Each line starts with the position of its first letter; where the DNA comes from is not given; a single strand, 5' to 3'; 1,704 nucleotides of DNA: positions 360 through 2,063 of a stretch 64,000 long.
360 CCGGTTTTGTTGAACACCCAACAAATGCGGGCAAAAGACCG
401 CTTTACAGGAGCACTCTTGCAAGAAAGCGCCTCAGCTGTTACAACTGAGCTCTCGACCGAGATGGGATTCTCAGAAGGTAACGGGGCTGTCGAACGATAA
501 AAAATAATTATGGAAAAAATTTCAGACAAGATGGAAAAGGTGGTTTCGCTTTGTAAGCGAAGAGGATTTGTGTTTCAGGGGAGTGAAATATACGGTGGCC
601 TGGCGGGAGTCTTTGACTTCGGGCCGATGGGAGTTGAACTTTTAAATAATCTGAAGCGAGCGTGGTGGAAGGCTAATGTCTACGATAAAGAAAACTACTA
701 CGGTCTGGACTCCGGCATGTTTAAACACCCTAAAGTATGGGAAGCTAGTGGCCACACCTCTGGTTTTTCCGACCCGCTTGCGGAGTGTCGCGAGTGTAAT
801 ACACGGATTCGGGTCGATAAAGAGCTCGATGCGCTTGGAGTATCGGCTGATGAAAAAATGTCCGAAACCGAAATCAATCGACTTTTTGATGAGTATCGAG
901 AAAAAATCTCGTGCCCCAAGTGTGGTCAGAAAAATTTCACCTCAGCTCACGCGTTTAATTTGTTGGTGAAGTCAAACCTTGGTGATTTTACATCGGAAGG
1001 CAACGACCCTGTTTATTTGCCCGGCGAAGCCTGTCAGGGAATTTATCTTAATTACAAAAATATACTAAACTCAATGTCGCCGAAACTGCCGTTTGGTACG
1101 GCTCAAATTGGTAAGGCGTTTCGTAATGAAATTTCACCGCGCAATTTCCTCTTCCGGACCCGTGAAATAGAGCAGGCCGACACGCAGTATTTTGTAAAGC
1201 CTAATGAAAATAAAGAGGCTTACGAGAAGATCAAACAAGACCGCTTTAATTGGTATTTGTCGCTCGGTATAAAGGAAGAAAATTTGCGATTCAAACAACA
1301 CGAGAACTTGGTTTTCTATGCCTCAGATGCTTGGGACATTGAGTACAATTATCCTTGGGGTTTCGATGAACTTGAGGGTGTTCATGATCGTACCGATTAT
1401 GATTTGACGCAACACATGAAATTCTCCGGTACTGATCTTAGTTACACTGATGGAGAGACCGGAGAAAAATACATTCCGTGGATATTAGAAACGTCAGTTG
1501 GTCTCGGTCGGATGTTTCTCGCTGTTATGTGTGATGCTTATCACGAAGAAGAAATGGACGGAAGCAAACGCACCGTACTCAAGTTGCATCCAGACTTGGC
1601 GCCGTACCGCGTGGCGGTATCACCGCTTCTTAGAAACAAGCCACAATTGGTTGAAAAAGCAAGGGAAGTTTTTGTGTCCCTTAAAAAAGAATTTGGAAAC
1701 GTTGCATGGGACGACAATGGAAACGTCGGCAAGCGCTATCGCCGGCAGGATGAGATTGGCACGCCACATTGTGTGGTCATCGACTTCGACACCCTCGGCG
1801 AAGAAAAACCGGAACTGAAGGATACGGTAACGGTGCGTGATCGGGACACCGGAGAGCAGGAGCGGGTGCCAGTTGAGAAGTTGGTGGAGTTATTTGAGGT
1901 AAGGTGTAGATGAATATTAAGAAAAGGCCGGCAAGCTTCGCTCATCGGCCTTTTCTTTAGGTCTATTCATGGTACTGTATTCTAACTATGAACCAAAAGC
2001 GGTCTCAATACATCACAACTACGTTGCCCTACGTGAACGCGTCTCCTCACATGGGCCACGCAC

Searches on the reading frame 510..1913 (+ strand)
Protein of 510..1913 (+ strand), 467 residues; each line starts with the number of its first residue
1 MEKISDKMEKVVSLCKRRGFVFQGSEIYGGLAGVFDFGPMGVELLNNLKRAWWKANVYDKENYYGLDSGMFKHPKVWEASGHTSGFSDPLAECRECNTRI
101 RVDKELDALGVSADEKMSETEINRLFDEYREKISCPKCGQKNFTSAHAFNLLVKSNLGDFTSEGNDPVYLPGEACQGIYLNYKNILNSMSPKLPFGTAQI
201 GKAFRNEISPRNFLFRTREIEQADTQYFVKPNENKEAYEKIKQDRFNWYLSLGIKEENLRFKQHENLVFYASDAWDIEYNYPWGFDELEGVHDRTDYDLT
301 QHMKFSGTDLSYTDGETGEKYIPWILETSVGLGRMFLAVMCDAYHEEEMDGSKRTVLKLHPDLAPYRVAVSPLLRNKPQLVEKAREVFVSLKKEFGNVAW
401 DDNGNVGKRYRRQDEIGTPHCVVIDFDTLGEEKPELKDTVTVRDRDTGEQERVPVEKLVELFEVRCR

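Call 76: find_encoding_contigs(protein=window:510-1913:+, flank=10000, max_places=4)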
Protein window:510-1913:+ (467 aa): 2 contigs read that carry it; 1 place shown.
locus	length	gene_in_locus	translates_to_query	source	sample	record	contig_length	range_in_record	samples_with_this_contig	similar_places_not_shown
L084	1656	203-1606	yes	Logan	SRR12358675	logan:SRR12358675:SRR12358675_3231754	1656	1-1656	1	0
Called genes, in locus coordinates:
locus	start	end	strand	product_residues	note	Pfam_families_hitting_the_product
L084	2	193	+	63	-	?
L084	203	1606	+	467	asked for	PF00587:tRNA-synt_2b, PF03129:HGTP_anticodon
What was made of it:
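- Tried and rejected: A look-up of an edge protein gave only a 1.6-kb contig (call 76).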
